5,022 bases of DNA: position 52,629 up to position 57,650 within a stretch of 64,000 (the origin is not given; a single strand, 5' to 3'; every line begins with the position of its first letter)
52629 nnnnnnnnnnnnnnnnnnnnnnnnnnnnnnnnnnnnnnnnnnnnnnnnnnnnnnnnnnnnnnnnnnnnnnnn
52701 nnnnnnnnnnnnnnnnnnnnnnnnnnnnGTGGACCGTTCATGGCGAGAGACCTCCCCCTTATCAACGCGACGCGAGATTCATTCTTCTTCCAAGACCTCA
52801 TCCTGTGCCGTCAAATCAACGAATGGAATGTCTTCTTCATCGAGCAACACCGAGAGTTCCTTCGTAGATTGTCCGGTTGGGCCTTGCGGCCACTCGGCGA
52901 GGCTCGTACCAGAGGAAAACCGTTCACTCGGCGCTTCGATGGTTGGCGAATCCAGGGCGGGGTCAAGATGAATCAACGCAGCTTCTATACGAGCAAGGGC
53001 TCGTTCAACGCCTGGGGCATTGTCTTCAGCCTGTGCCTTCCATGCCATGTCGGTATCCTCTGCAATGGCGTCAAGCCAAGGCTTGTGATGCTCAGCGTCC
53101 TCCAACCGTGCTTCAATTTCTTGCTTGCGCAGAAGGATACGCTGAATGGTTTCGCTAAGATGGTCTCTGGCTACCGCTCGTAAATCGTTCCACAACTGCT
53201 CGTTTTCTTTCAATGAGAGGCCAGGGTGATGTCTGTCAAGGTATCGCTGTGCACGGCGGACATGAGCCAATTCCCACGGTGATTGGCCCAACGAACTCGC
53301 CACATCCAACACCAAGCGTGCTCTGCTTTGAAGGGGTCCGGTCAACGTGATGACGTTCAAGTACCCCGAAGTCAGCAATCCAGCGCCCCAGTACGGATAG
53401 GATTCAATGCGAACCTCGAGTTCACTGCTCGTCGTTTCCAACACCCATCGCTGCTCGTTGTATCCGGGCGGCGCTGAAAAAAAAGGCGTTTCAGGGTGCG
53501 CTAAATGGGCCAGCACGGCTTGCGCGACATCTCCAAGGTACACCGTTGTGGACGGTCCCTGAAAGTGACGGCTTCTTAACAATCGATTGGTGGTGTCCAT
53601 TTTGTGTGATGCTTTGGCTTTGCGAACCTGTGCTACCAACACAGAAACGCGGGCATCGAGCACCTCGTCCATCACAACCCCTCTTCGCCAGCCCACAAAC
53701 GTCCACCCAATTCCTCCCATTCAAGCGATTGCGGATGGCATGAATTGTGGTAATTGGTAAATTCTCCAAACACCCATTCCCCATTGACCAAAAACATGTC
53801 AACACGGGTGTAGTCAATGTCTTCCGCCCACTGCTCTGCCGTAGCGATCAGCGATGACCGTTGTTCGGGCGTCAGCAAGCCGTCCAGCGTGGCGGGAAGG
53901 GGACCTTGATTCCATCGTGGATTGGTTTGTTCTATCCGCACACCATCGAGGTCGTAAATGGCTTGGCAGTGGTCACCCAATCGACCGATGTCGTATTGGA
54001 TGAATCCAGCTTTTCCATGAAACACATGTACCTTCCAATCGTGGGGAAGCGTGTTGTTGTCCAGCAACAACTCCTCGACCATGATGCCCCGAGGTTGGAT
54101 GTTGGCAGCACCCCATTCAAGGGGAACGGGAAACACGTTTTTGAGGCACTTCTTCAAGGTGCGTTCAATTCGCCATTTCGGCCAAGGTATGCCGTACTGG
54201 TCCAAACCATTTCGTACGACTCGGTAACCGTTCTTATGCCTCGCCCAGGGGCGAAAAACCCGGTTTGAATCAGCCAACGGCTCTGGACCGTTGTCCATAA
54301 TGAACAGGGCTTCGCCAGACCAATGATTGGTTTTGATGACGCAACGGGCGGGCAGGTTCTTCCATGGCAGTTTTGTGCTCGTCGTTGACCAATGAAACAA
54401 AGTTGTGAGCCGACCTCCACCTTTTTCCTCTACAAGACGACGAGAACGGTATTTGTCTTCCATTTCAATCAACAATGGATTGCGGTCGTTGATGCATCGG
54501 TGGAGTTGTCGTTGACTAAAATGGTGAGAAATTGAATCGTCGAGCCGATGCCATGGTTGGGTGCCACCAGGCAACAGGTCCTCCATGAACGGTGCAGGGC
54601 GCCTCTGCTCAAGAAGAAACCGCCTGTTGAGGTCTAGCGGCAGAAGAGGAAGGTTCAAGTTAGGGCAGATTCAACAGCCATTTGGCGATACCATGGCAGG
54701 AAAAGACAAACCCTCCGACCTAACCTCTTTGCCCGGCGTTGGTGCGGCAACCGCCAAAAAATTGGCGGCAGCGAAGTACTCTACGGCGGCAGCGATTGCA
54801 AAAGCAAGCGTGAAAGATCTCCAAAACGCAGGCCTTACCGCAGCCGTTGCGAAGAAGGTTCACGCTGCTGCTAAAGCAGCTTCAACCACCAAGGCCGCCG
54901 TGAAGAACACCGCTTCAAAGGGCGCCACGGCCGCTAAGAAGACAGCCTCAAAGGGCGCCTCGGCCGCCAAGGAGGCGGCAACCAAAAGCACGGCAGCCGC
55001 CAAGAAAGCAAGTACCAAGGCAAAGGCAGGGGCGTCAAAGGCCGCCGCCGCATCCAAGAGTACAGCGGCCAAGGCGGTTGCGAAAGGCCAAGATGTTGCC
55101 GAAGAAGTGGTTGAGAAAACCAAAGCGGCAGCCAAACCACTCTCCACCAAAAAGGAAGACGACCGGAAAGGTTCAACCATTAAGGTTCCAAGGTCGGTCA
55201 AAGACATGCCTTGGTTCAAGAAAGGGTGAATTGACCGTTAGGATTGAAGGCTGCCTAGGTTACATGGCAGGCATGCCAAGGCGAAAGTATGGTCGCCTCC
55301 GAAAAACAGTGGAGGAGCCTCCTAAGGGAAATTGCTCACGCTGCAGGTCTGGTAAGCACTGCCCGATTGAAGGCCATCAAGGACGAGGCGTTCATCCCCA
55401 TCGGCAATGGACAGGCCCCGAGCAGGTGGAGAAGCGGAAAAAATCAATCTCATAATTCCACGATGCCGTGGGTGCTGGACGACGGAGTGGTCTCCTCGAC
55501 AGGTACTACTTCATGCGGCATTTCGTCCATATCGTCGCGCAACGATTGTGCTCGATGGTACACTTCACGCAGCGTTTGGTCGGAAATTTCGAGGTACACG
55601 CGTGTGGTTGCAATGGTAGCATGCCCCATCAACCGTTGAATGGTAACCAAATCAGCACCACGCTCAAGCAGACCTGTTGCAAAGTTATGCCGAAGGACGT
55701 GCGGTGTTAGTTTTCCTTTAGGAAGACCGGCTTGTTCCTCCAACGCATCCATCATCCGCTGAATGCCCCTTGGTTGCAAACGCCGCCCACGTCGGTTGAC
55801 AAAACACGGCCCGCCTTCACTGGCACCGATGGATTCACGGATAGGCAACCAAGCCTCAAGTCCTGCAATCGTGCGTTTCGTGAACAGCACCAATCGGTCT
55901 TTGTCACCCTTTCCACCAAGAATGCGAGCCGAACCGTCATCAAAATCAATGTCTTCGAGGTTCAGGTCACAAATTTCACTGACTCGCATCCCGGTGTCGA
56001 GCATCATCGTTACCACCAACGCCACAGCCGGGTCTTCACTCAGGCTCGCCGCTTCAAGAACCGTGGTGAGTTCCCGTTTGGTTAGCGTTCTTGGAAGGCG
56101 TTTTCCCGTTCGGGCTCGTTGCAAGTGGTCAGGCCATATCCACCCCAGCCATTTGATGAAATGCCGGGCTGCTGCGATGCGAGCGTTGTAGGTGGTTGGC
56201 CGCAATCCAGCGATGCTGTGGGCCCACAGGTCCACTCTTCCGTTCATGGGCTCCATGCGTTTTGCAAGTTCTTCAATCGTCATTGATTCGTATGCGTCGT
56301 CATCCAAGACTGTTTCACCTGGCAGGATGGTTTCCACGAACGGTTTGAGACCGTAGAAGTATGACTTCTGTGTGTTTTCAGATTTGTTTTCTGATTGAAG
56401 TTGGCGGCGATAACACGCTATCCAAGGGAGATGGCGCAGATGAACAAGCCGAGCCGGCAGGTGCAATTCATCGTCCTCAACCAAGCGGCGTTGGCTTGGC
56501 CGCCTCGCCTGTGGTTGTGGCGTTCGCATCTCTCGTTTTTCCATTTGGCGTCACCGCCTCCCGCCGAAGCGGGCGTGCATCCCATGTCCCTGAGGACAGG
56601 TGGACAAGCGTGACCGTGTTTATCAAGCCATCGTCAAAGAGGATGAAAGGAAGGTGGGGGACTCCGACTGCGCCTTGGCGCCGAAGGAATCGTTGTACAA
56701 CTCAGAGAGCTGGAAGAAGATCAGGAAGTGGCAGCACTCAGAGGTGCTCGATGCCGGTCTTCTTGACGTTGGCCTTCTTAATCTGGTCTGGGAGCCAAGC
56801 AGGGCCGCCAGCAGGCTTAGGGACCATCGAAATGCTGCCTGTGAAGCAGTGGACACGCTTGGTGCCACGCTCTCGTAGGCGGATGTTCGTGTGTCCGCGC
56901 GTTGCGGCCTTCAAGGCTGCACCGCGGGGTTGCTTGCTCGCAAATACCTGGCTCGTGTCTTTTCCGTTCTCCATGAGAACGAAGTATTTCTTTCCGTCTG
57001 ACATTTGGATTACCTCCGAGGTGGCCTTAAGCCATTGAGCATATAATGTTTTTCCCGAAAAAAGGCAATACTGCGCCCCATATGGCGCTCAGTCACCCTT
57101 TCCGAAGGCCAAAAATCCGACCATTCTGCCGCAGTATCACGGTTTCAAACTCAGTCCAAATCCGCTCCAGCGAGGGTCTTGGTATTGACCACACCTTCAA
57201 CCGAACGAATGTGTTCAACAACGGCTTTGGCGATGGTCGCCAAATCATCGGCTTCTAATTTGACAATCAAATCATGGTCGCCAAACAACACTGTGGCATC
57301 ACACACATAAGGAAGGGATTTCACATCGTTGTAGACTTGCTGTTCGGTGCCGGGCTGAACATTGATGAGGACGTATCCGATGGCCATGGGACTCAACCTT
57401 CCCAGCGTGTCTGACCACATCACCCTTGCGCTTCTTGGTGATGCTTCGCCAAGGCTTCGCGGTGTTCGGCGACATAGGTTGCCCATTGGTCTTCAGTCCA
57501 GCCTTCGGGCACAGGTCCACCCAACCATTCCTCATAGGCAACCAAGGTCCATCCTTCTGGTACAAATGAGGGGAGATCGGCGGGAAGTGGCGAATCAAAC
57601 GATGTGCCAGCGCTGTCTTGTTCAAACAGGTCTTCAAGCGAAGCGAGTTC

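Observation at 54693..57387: Chromatin/recombination island: Ala/Lys-rich HhH 'H1-like' protein, XerA recombinase, MC1 and a stand-alone RAM domain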

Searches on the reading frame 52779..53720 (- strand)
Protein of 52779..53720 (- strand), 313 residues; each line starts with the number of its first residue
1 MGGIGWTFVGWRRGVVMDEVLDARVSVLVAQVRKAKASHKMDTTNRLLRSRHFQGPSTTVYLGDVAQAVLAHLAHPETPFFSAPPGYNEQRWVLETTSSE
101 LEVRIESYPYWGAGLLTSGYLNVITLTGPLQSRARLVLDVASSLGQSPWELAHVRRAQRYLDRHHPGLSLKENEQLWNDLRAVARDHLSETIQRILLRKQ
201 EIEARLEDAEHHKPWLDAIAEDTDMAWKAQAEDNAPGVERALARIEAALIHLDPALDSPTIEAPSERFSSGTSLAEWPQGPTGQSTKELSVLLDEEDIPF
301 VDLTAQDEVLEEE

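Call 3: search_protein_families(library=pfam, proteins=[window:52779-53720:-], max_evalue=0.01)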
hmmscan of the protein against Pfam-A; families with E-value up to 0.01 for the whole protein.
window:52779-53720:- (313 aa): 0 families

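Call 17: search_protein_families(library=ncbifam, proteins=[window:52779-53720:-], max_evalue=0.1)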
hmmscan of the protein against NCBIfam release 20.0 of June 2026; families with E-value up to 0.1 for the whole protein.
window:52779-53720:- (313 aa): 1 family
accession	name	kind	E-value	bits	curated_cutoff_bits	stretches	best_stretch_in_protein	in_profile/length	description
TIGR02338.1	gimC_beta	equivalog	0.024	14.6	73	1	187-225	14-52/110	prefoldin subunit beta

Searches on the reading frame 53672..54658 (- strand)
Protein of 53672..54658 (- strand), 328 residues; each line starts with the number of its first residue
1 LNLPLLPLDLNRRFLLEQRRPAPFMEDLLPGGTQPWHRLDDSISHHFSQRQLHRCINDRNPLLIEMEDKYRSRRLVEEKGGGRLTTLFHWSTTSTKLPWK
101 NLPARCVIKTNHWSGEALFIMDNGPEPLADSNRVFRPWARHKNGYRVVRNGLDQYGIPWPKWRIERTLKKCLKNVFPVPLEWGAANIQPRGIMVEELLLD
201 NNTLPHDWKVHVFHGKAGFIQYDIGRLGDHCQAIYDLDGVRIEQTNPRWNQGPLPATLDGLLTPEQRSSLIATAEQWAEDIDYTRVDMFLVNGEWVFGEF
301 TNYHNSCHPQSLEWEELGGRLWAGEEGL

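Call 3: search_protein_families(library=pfam, proteins=[window:53672-54658:-], max_evalue=0.01)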
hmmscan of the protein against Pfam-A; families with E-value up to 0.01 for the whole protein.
window:53672-54658:- (328 aa): 1 family
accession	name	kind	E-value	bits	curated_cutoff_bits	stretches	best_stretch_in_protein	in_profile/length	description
PF14305.11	ATPgrasp_TupA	-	7.4e-17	62.1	25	1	54-307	6-223/241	TupA-like ATPgrasp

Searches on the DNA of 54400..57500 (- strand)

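Call 25: search_rna_families(source=window, start=54400, end=57500, threshold=evalue, max_evalue=10)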
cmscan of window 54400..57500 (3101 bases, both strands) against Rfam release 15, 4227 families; matches with E-value up to 10: 4.
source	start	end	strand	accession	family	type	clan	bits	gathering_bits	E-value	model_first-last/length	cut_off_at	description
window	56888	56936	+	RF01791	F6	Gene; sRNA;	-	20.9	46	1.9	1-57/57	no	F6 TB sRNA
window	54793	54886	+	RF02954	DUF3577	Cis-reg;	-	17.4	42.6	6.5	1-105/105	no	DUF3577 RNA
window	55687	55815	+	RF01974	H19_3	Gene; lncRNA;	-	15.5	46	9.9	1-116/116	no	H19 conserved region 3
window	56774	56936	+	RF02100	tfoR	Gene; sRNA;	-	15.1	70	3.2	1-101/101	no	Translational regulator of tfoXVC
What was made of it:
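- On Rfam RNA families (for the xerA leader): Over 54400-57500 only chance-level hits elsewhere, at E ≥ 1.9 (call 25).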

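Call 70: build_rna_model(alignment_id=A3, structure=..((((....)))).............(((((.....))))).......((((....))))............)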
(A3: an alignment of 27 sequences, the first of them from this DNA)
Model R1 built from alignment A3 (27 sequences, 73 columns); structure: as given.
model positions 63; base pairs 13; branch points 2; effective number of sequences 3.35; information 0.889 bits per position. Calibrated on 0.2 Mb of random sequence (short: E-values are rough).
structure used (alignment columns):
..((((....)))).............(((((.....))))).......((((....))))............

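Call 71: search_with_rna_model(model_id=R1, sources=[window, L001, L002, L004, L005, L006, L008, L009, L012, L013, L014, L015, L016, L017, L018, L019, L020, L021, L022, L023, L024, L025, L026, L027, L028, L030, L032, L033, L034, L035, L036, L037, L038, L039, L040, L041, L044, L045, L047, L048, L049, L050, L051, L052, L053, L054, L055, L056, L058, L059, L061, L062, L065, L067, L068, L069, L070, L071, L072, L073, L074, L075, L076, L077, L078, L079, L080, L102, L103, L104, L105], max_evalue=1, make_alignment=true)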
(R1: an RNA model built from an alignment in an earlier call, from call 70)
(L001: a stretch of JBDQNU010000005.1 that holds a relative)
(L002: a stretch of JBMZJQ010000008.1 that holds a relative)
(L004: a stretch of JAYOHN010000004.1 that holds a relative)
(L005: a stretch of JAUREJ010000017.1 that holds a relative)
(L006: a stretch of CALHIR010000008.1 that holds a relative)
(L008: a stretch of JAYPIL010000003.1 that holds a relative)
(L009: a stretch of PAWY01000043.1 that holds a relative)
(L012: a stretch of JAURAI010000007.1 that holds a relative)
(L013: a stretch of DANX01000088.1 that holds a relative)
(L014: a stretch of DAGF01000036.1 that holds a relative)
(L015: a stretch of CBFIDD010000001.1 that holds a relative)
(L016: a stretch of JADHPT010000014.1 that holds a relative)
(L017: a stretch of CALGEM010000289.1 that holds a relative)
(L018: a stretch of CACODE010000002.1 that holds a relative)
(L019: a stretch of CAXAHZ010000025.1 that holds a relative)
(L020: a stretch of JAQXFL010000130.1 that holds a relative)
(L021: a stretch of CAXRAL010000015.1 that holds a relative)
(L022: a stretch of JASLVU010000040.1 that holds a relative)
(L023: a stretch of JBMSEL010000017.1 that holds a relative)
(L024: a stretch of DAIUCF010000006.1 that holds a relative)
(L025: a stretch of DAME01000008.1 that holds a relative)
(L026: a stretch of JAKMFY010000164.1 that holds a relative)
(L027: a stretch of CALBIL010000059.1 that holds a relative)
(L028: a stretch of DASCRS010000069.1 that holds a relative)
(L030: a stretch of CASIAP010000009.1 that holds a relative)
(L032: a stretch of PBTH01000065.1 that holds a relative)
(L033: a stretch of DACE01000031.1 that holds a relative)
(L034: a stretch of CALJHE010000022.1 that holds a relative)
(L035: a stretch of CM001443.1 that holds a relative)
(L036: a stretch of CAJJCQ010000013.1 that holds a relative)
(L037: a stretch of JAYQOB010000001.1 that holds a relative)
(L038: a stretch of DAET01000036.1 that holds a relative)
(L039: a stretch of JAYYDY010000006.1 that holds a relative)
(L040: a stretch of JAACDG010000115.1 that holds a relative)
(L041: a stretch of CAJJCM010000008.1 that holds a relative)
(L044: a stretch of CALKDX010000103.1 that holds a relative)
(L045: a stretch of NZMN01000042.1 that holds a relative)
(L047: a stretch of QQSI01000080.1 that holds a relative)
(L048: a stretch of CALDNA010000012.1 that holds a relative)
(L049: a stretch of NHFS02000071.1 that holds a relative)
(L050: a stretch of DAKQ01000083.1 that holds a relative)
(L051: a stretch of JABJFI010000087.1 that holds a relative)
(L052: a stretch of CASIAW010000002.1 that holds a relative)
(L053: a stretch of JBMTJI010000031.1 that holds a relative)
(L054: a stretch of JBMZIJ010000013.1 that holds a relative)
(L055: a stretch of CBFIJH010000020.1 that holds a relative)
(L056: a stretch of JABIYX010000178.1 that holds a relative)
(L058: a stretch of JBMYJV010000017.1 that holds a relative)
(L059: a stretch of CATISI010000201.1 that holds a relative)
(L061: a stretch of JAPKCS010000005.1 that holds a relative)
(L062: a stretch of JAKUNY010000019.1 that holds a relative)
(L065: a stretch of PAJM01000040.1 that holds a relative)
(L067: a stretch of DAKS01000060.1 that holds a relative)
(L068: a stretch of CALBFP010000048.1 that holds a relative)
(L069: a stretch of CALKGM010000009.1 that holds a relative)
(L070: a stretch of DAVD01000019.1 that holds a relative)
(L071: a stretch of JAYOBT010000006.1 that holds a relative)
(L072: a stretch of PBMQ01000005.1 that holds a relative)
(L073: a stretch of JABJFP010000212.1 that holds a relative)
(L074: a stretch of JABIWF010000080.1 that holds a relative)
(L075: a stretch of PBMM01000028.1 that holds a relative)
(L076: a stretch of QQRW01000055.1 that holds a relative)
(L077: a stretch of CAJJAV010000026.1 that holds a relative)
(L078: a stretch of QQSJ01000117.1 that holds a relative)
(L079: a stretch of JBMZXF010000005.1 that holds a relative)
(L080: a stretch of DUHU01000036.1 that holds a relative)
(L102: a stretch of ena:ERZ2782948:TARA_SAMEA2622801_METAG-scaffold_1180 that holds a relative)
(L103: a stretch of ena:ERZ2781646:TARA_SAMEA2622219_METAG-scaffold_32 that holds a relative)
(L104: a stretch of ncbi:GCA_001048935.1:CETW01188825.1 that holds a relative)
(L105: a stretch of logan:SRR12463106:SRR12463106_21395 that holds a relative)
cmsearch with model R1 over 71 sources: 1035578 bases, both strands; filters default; matches with E-value up to 1: 69.
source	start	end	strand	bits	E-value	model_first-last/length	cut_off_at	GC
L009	9809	9871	-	87.5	2.5e-22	1-63/63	no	0.62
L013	9775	9837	-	87.5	2.5e-22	1-63/63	no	0.62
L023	9818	9880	-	86.4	5.2e-22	1-63/63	no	0.63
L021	9818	9880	-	85.7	8.3e-22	1-63/63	no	0.65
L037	9818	9880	-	85.7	8.3e-22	1-63/63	no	0.65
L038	9473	9535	-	85.7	8.3e-22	1-63/63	no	0.65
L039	9818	9880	-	85.7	8.3e-22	1-63/63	no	0.65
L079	9818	9880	-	85.7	8.3e-22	1-63/63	no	0.65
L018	9775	9837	-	85.5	9.6e-22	1-63/63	no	0.63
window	56536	56598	-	84.8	1.5e-21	1-63/63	no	0.62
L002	9812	9874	-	84.3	2.1e-21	1-63/63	no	0.63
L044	8555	8617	-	83.9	2.7e-21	1-63/63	no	0.63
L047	8201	8263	-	83.9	2.7e-21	1-63/63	no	0.63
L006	9807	9869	-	83.5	3.5e-21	1-63/63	no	0.65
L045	9781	9843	-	83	4.8e-21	1-63/63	no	0.67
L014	7010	7072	-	82.7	6e-21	1-63/63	no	0.65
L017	4073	4135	-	82.7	6.2e-21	1-63/63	no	0.63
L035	9801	9863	-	82.5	6.7e-21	1-63/63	no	0.63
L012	9753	9815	-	82.4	7.2e-21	1-63/63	no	0.65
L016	9895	9957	-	81.3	1.5e-20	1-63/63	no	0.67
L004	9775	9836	-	81.1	1.8e-20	1-63/63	no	0.68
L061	9638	9700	-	81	1.8e-20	1-63/63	no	0.63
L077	9637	9699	-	81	1.8e-20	1-63/63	no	0.63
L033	9762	9824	-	80.8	2.1e-20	1-63/63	no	0.65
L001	9808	9869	-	80.8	2.1e-20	1-63/63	no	0.66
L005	9788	9849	-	80.8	2.1e-20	1-63/63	no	0.66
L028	5205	5266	-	80.6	2.4e-20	1-63/63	no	0.61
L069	9757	9818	-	80.6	2.4e-20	1-63/63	no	0.61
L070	9757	9818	-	80.6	2.4e-20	1-63/63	no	0.61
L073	9757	9818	-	80.6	2.4e-20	1-63/63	no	0.61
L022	4777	4839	-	80.2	3.1e-20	1-63/63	no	0.59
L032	9781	9842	-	79.4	5.4e-20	1-63/63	no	0.63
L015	9807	9869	-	79.4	5.5e-20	1-63/63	no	0.68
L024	2076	2138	-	78.9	7.7e-20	1-63/63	no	0.6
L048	9810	9872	-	78.6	9.3e-20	1-63/63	no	0.62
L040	9888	9951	-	78.3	1.1e-19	1-63/63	no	0.64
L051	9888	9951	-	78.3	1.1e-19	1-63/63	no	0.64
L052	9832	9895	-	78.3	1.1e-19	1-63/63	no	0.64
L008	9812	9873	-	78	1.3e-19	1-63/63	no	0.63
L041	9823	9886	-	77.7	1.7e-19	1-63/63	no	0.64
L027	9856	9919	-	77.5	2e-19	1-63/63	no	0.64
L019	8712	8773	-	77.3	2.2e-19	1-63/63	no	0.63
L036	9835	9898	-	76.5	3.7e-19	1-63/63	no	0.66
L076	3995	4058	-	76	5e-19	1-63/63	no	0.62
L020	9881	9944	-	73.5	2.8e-18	1-63/63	no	0.61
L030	9856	9919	-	72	7.3e-18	1-63/63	no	0.62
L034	9767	9830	-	71.2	1.2e-17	1-63/63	no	0.62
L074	9869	9932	-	71.2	1.2e-17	1-63/63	no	0.62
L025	9828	9889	-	68.8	6.3e-17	1-63/63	no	0.6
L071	9438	9505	-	67.7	1.3e-16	1-63/63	no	0.57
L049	2844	2911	-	67.5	1.4e-16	1-63/63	no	0.59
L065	9438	9505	-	66.9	2.1e-16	1-63/63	no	0.59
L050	1839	1906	-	66.8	2.3e-16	1-63/63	no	0.6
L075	9741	9800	-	66.5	3e-16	1-63/63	no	0.72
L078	9741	9800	-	66.5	3e-16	1-63/63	no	0.72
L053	6782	6849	-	66.3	3.3e-16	1-63/63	no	0.6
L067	9765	9832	-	66.3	3.3e-16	1-63/63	no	0.6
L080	4190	4249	-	65.6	5.2e-16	1-63/63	no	0.72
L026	4192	4255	-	65.2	6.8e-16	1-63/63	no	0.64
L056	2357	2420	-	65.2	6.8e-16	1-63/63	no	0.64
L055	9438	9506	-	65.2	6.9e-16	1-63/63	no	0.59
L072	9438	9505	-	64.7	9.4e-16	1-63/63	no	0.6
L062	9438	9506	-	64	1.6e-15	1-63/63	no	0.58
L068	9315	9381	-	62.3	4.6e-15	1-63/63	no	0.58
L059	2961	3027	-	62.3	4.6e-15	1-63/63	no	0.6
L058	8596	8663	-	61.7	7.2e-15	1-63/63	no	0.59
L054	9438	9505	-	59.8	2.5e-14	1-63/63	no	0.62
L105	7441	7487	-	15.9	0.11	1-63/63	no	0.7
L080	3114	3195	-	15.3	0.17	1-63/63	no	0.67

Alignment A6: 69 matches aligned to the model, 115 columns, each read 5' to 3' on its own strand. Consensus structure (alignment columns), stored with it:
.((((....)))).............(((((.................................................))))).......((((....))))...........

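Call 83: search_with_rna_model(model_id=R1, sources=[L106, L108], max_evalue=1, show_alignments=2)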
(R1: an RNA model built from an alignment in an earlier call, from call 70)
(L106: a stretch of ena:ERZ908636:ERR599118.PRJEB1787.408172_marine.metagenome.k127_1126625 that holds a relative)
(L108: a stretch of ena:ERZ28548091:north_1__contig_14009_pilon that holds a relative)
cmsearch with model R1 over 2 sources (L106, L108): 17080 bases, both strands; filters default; matches with E-value up to 1: 2.
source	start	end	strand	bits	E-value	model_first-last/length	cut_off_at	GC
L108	5855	5917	-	80.3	5e-22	1-63/63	no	0.6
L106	5692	5755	-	64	2.5e-17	1-63/63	no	0.64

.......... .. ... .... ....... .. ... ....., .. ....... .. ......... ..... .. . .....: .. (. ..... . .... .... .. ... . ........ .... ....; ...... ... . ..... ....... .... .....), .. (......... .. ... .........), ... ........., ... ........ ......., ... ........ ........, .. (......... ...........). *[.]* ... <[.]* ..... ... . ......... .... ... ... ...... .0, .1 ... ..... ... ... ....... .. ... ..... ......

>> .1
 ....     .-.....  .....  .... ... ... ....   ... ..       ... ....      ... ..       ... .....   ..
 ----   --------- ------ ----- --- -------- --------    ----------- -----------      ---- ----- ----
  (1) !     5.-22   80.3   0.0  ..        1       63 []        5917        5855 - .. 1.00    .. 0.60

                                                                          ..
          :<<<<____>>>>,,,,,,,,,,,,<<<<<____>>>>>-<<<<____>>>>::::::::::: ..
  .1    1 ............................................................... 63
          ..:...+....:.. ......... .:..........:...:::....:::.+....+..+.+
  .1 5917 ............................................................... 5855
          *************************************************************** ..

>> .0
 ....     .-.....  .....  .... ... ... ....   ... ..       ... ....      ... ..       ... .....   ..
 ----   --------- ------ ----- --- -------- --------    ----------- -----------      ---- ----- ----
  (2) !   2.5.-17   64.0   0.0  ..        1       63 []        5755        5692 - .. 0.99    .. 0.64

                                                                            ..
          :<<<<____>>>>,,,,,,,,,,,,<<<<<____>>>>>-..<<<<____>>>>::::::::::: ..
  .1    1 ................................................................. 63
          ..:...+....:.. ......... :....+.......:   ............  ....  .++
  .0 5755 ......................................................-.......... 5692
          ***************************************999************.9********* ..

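Call 90: search_with_rna_model(model_id=R1, sources=[L109, L111, L112], max_evalue=1, show_alignments=3)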
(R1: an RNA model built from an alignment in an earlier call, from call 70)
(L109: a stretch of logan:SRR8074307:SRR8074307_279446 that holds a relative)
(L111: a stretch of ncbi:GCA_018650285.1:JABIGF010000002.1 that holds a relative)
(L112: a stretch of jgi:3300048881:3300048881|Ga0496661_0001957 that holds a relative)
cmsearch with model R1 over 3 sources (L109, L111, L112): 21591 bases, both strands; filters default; matches with E-value up to 1: 4.
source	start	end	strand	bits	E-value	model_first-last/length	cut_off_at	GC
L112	4730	4800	-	22.2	3.8e-05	1-63/63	no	0.54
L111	264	345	-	13.7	0.011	1-63/63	no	0.56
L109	6482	6510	+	8.9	0.25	17-39/63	no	0.76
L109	4397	4411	+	7.1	0.83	25-39/63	no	0.73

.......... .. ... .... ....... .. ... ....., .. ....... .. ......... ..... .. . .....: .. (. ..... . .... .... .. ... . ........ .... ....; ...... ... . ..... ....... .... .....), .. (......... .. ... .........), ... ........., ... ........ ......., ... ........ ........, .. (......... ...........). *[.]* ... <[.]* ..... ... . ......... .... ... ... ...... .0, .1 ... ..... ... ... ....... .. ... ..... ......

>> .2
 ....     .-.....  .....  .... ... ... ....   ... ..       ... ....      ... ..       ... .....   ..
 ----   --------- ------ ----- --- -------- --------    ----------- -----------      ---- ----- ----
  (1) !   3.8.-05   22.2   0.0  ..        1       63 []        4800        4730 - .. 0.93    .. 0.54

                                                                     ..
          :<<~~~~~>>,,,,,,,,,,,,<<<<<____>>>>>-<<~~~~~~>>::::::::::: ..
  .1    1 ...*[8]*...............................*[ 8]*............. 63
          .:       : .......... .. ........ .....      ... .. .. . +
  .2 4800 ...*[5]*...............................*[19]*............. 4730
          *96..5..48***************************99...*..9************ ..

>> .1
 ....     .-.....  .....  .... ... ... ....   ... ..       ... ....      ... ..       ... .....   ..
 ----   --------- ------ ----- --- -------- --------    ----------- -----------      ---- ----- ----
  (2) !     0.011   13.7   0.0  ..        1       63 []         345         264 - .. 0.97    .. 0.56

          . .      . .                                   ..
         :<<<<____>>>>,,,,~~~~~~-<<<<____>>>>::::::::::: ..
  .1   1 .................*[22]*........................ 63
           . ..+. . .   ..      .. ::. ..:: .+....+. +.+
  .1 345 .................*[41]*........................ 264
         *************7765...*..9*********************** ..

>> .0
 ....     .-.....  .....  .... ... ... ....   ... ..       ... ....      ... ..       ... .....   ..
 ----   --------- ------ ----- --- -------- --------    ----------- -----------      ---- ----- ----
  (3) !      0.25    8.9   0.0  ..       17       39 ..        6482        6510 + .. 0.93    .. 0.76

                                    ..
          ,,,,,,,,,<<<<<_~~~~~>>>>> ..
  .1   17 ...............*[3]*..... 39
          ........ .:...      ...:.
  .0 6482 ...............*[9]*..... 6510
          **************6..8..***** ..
